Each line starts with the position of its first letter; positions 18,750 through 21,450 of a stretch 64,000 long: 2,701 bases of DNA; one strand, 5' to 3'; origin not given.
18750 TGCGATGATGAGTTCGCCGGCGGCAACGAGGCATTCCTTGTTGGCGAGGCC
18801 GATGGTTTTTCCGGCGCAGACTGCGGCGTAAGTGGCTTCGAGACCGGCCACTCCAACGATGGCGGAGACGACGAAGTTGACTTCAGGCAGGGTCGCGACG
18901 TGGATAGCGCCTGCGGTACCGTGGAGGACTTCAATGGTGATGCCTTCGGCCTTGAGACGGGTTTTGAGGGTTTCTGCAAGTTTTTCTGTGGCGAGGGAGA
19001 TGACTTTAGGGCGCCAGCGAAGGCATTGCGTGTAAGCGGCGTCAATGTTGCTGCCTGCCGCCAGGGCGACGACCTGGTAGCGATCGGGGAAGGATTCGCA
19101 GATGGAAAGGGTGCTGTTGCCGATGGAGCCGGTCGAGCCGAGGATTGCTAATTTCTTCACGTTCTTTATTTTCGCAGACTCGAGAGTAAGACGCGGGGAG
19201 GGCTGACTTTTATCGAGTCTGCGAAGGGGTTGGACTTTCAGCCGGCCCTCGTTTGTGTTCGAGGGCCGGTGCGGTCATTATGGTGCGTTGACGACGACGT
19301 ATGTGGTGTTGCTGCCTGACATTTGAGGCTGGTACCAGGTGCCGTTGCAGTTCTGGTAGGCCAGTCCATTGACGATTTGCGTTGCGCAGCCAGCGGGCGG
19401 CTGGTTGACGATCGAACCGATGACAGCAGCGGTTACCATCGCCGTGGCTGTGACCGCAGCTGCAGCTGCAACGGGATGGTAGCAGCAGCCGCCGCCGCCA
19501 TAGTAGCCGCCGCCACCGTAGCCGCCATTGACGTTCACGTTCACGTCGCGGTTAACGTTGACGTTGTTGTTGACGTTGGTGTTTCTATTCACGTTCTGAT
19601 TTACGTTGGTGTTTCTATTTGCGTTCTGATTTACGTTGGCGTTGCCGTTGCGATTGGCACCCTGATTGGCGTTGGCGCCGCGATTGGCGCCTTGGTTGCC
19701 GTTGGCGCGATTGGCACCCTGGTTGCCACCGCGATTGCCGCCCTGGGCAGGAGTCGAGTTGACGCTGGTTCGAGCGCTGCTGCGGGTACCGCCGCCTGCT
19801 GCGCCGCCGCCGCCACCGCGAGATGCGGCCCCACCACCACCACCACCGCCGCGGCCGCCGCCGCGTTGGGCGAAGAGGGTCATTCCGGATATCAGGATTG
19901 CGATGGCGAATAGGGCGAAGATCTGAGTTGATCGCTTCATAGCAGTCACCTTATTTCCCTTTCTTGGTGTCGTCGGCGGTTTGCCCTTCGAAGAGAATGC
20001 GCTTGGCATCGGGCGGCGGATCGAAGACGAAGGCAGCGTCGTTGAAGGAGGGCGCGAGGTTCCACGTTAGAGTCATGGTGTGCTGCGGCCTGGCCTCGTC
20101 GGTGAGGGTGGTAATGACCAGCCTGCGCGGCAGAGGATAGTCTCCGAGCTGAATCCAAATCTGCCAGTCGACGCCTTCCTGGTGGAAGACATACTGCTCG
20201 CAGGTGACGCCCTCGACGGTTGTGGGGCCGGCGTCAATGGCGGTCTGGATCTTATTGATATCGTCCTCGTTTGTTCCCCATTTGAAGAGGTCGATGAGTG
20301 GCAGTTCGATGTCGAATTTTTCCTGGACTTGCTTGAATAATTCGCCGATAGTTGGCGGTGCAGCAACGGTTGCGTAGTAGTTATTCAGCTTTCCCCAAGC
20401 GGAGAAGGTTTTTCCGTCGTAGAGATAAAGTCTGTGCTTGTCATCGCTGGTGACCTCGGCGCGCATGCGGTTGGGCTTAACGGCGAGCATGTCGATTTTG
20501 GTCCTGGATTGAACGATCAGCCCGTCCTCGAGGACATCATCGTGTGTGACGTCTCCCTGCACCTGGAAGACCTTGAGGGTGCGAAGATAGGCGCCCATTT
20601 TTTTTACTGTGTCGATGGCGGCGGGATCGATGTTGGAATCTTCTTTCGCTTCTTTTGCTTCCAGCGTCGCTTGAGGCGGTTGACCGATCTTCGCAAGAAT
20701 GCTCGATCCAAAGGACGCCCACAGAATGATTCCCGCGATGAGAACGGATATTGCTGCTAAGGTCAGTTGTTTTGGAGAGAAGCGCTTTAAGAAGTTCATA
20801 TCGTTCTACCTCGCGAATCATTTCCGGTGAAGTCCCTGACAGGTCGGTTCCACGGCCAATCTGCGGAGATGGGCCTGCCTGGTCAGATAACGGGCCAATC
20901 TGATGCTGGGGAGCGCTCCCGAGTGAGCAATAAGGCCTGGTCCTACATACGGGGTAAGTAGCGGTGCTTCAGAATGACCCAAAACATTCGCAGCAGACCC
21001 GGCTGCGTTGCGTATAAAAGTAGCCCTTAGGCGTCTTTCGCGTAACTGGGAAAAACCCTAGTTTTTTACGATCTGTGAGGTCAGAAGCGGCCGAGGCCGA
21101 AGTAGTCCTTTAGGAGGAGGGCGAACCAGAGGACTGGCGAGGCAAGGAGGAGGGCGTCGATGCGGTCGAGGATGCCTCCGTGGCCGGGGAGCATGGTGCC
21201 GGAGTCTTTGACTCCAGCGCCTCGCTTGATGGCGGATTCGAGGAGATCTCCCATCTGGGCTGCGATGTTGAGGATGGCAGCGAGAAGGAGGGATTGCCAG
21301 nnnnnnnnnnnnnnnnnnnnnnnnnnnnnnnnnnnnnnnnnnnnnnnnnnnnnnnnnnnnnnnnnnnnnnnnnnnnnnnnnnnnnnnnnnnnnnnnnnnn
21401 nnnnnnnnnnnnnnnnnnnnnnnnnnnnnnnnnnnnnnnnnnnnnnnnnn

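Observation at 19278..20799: DUF2092 + secreted Asn/Gly-repeat protein: candidate functional-amyloid or fibre export pair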

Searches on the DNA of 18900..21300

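Call 49: search_rna_families(source=window, start=18900, end=21300, threshold=evalue, max_evalue=1)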
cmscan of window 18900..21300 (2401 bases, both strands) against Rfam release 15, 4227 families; matches with E-value up to 1: 5.
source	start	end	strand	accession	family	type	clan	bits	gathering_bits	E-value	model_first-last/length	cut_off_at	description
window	19374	19517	+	RF01390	isrG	Gene; sRNA;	-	24.2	100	0.0007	45-221/279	no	isrG Hfq binding RNA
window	19429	19525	-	RF04214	MIR7526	Gene; miRNA;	-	23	110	0.13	1-113/113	no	MIR7526 microRNA precursor family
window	19416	19473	+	RF00262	sar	Gene; antisense;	-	21.6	43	0.36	1-68/68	no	sar RNA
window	19415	19521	-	RF01390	isrG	Gene; sRNA;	-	21.4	100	0.0045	1-279/279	no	isrG Hfq binding RNA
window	19426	19513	+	RF04214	MIR7526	Gene; miRNA;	-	20.9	110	0.51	1-113/113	no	MIR7526 microRNA precursor family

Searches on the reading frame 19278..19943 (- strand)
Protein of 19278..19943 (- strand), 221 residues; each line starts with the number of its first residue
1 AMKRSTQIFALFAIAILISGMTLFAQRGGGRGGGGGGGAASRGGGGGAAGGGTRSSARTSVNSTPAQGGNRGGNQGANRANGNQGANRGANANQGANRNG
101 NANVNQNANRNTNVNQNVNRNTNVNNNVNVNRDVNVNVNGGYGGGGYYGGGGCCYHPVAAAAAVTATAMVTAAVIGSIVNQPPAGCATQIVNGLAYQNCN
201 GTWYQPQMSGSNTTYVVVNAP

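Call 3: search_protein_families(library=pfam, proteins=[window:19278-19943:-], max_evalue=1)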
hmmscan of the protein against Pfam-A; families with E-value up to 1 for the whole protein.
window:19278-19943:- (221 aa): 1 family
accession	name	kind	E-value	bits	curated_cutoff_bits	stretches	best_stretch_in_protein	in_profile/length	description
PF20125.4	DUF6515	-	0.00054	20.3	24.9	1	135-219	107-177/179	Family of unknown function (DUF6515)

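Call 4: search_protein_families(library=ncbifam, proteins=[window:19278-19943:-], max_evalue=1)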
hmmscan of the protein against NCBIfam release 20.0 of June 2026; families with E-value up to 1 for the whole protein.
window:19278-19943:- (221 aa): 2 families
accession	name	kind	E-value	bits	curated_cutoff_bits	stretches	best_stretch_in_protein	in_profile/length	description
NF047566.1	SE1626_fam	equivalog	0.043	13.6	70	1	2-26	1-25/55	SE1626 family protein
TIGR04223.1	quorum_AgrD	subfamily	0.26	11.5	19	1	186-208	10-32/38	AgrD family cyclic lactone autoinducer peptide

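Call 27: predict_structure(alignment_id=A3)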
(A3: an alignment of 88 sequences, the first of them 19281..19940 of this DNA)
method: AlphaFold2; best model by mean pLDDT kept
length: 220 residues; sequences in the alignment: 88
mean_pLDDT: 59.8   pTM: 0.30
mean pLDDT of the five models: 59.8, 58.9, 58.5, 56.3, 56.2
residues with pLDDT >= 90: 44; 70-90: 17; 50-70: 58; < 50: 101
segments of 3 or more residues with pLDDT < 50: 26-38, 40-46, 50-79, 81-85, 87-89, 92-94, 116-122, 134-136, 160-170
pLDDT, mean of each block of 10 residues (from residue 1): 71 72 47 43 44 44 42 45 45 51 51 49 51 51 53 50 45 83 95 95 95 94
secondary structure, 60 per line:
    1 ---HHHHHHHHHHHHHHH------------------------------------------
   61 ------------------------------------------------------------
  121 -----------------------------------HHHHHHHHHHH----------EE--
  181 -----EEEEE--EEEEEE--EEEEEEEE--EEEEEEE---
elements in order: H4-18 H156-166 E186-190 E193-198 E201-208 E211-217

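Call 30: fold_search(model_id=the predicted structure, library=pdb)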
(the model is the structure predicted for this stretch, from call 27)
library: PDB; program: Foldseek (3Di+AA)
matches with E <= 10: 584; with E <= 0.001: 0
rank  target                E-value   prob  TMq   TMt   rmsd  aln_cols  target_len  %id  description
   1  9eff_B                7.9e-01  0.25  0.10  0.20   8.5        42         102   14  Crystal Structure of a nucleoid-associated protein (UBP) bound to DNA from Sulfolobus islandicus. (released 2025-06-11)
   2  3knq_A                8.9e-01  0.44  0.14  0.16   4.0        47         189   21  Beta Turn Optimization of the Gene-3-Protein of Filamentous Phage Fd (released 2009-11-24)
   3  3nvn_A                8.9e-01  0.14  0.12  0.08   7.9        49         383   16  Molecular mechanism of guidance cue recognition (released 2010-09-15)
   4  4hbo_B                8.9e-01  0.12  0.08  0.20  12.1        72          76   14  Crystal Structure of Rubella virus capsid protein (residues 127-277) (released 2013-12-11)
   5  2yj4_A                8.9e-01  0.10  0.11  0.10  16.4        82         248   12  Conformational changes in the catalytic domain of the CPx-ATPase CopB- B upon nucleotide binding (released 2012-05-30)
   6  9ete_B                1.0e+00  0.21  0.13  0.20   9.5        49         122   10  Crystal structure of recombinant chicken liver Bile Acid Binding Protein (cL-BABP) in complex with deoxycholic acid (released 2024-10-09)
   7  3rsm                  1.1e+00  0.18  0.11  0.06   5.6        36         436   11  Crystal structure of S108C mutant of PMM/PGM (released 2012-02-29)
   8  1wqa_A                1.1e+00  0.13  0.12  0.07   6.7        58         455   12  Crystal Structure of Pyrococcus horikoshii phosphomannomutase/phosphoglucomutase complexed with Mg2+ (released 2005-10-04)
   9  2lba_MODEL_1_A        1.1e+00  0.11  0.11  0.17  12.6        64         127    8  Solution structure of chicken ileal BABP in complex with glycochenodeoxycholic acid (released 2011-09-14)
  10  9d7p_C                1.1e+00  0.06  0.08  0.04  13.7        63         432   13  Cryo-EM structure of BG505 DS-SOSIP.664 with 2 CH103 Fabs bound (released 2025-06-04)
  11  1mvg_MODEL_1_A        1.1e+00  0.04  0.10  0.10  12.3        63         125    8  NMR solution structure of chicken Liver basic Fatty Acid Binding Protein (Lb-FABP) (released 2003-03-04)
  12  3knq_B                1.2e+00  0.38  0.14  0.16   3.9        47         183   21  Beta Turn Optimization of the Gene-3-Protein of Filamentous Phage Fd (released 2009-11-24)
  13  7o0j                  1.2e+00  0.13  0.11  0.17  12.2        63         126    8  High resolution structure of recombinant chichen liver Bile Acid Binding Protein (cL-BABP) (released 2021-05-12)
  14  9etg_B                1.2e+00  0.12  0.11  0.18  12.3        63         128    8  Crystal structure of recombinant chicken liver Bile Acid Binding Protein (cL-BABP) in complex with CA-M11 (released 2024-10-09)
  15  5b29                  1.2e+00  0.08  0.10  0.15  12.2        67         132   10  The 1.28A structure of human FABP3 F16V mutant complexed with palmitic acid at room temperature (released 2017-01-18)
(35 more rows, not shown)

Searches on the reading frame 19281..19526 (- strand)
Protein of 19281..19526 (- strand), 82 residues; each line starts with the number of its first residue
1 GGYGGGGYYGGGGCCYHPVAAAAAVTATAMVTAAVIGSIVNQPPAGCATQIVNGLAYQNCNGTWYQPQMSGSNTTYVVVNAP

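Call 9: find_homologous_proteins(query=window:19281-19526:-, max_evalue=0.01)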
Query seq(82 aa) (82 aa): 210 proteins with E <= 0.01 among 267 candidates; the best 120 are listed.
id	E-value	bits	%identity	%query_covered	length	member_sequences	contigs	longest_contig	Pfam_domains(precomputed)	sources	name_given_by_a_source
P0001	3.1e-39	151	91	80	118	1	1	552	-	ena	-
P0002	2.7e-38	148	87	56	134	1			PF20125.5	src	-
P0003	3.8e-38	147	83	84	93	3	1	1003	PF20125.5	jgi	jgi:hypothetical protein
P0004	9.1e-38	146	89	84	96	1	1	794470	-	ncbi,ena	-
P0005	3.6e-35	138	80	84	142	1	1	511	-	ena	-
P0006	3.2e-34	135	79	83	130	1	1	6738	-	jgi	jgi:hypothetical protein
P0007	3.2e-32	128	77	93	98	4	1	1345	-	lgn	-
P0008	2.9e-30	122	74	83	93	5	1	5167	PF20125.5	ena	-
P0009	6.1e-30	121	79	82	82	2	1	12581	PF20125.5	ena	-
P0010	6.2e-30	121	74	84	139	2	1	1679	-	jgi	jgi:hypothetical protein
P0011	6.6e-30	121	83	80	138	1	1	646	PF20125.5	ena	-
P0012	8.1e-30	121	74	83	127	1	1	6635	PF20125.5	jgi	jgi:hypothetical protein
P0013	8.6e-30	121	71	80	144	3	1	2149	PF20125.5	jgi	jgi:hypothetical protein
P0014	1.1e-29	120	72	83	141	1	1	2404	-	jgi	jgi:hypothetical protein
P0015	3.0e-29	119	75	83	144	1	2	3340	PF20125.5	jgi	jgi:hypothetical protein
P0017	3.3e-29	119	71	80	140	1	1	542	PF20125.5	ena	-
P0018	3.6e-29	119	71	83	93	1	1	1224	PF20125.5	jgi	jgi:hypothetical protein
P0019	4.6e-29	118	72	83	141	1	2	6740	PF20125.5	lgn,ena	-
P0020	5.3e-29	118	71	80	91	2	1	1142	PF20125.5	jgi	-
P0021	6.1e-29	118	77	80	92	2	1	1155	PF20125.5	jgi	jgi:hypothetical protein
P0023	7.7e-29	118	71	80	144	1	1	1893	PF20125.5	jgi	jgi:hypothetical protein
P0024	1.6e-28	117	68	83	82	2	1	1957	PF20125.5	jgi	-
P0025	1.8e-28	116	71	80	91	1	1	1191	PF20125.5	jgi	jgi:hypothetical protein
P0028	3.2e-28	116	74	83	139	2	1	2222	PF20125.5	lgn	-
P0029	3.2e-28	116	74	83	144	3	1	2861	PF20125.5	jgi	jgi:hypothetical protein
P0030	3.9e-28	115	79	80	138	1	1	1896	PF20125.5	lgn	-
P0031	6.1e-28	115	69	98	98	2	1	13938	PF20125.5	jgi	jgi:Family of unknown function (DUF6515)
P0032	7.0e-28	115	72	83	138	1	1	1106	PF20125.5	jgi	jgi:hypothetical protein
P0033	7.4e-28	115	80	80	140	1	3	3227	PF20125.5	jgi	jgi:hypothetical protein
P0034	7.8e-28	114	72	83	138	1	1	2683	PF20125.5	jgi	jgi:hypothetical protein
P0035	9.4e-28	114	72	84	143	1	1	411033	PF20125.5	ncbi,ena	-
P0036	1.1e-27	114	75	89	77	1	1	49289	PF20125.5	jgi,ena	-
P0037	1.2e-27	114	71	83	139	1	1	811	PF20125.5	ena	-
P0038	1.5e-27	114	72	79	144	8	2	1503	PF20125.5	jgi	jgi:hypothetical protein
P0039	1.7e-27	113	69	83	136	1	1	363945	PF20125.5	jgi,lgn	jgi:hypothetical protein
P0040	2.1e-27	113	67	80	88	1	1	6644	PF20125.5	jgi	jgi:hypothetical protein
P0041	2.2e-27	113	73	78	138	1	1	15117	PF20125.5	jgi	jgi:hypothetical protein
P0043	2.3e-27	113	71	80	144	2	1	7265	PF20125.5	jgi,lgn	-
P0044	2.6e-27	113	73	80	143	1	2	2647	PF20125.5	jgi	jgi:hypothetical protein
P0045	3.1e-27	113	75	78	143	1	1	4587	PF20125.5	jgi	jgi:hypothetical protein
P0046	3.2e-27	113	75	78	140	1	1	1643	PF20125.5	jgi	jgi:hypothetical protein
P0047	4.6e-27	112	70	80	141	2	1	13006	PF20125.5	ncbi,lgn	-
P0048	4.9e-27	112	71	83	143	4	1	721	PF20125.5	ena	-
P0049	5.7e-27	112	73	90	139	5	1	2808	PF20125.5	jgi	jgi:hypothetical protein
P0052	7.5e-27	111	76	80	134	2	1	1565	PF20125.5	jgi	jgi:hypothetical protein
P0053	7.9e-27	111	76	94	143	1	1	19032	PF20125.5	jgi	jgi:hypothetical protein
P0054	1.3e-26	111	75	78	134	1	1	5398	PF20125.5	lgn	-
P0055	1.4e-26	110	73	82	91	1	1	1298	PF20125.5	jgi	jgi:hypothetical protein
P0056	1.5e-26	110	75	82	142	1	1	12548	PF20125.5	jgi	jgi:hypothetical protein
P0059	3.1e-26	109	70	80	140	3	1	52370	PF20125.5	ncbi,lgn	-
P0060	3.3e-26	109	72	83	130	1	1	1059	PF20125.5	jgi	jgi:hypothetical protein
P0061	3.9e-26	109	70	80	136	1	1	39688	PF20125.5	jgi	jgi:hypothetical protein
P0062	6.1e-26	108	72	82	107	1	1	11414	PF20125.5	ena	-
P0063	6.3e-26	108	73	94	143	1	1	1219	PF20125.5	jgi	jgi:hypothetical protein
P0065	9.3e-26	108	68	80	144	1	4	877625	PF20125.5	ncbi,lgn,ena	-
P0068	1.4e-25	107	66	83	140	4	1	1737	PF20125.5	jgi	jgi:Family of unknown function (DUF6515)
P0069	1.5e-25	107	70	94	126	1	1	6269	PF20125.5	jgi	jgi:hypothetical protein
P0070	1.6e-25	107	66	79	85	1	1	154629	PF20125.5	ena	-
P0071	1.6e-25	107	68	90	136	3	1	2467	PF20125.5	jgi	jgi:hypothetical protein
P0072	1.8e-25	107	65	80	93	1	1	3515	PF20125.5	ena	-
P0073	2.7e-25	106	68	90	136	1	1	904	PF20125.5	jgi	-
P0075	4.5e-25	106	73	82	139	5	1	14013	PF20125.5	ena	-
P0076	4.5e-25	106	73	94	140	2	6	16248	PF20125.5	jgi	jgi:hypothetical protein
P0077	5.5e-25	105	72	94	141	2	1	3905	PF20125.5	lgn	-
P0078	5.6e-25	105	69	78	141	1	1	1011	PF20125.5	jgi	jgi:hypothetical protein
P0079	5.9e-25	105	65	80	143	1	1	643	PF20125.5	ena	-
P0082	6.7e-25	105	64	80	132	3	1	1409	PF20125.5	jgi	jgi:hypothetical protein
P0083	1.1e-24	104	69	78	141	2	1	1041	PF20125.5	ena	-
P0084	1.2e-24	104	70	94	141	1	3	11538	PF20125.5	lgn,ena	-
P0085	1.2e-24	104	69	83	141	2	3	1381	PF20125.5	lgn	-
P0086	2.8e-24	103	70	78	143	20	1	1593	PF20125.5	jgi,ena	-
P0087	4.2e-24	103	86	70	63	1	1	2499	PF20125.5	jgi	-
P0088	5.1e-24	102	67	74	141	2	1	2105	PF20125.5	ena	-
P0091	6.0e-24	102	69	74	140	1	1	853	PF20125.5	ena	-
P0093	8.9e-24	101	68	90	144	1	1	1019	PF20125.5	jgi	-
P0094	1.0e-23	101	64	78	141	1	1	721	PF20125.5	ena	-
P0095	1.0e-23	101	68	93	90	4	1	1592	PF20125.5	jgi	jgi:hypothetical protein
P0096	2.1e-23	100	65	80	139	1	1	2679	PF20125.5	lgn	-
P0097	3.0e-23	100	69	82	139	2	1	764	PF20125.5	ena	-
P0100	6.0e-23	99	61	84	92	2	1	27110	PF20125.5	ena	-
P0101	6.3e-23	99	72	94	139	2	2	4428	PF20125.5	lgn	-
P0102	6.5e-23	99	64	57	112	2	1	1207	PF20125.5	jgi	jgi:hypothetical protein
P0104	1.1e-22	98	85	65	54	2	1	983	PF20125.5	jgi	jgi:hypothetical protein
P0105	2.0e-22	97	70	94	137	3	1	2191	PF20125.5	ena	-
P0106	2.4e-22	97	61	56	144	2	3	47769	PF20125.5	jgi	-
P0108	3.3e-22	96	62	57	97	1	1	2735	PF20125.5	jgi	jgi:hypothetical protein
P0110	4.1e-22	96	58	100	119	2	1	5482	PF20125.5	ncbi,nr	ncbi:MAG: hypothetical protein DMD35_22535 [Gemmatimonadetes bacterium]|nr:MAG: hypothetical protein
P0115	3.8e-21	93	64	94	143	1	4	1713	PF20125.5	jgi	jgi:hypothetical protein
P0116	1.9e-20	91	64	93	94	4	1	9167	PF20125.5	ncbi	ncbi:MAG: DUF6515 family protein, partial [Terracidiphilus sp.]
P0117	1.9e-20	91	66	82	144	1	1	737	PF20125.5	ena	-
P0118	3.5e-20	90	64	90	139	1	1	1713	PF20125.5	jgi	jgi:hypothetical protein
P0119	6.6e-20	89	63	59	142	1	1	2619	PF20125.5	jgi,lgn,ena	jgi:hypothetical protein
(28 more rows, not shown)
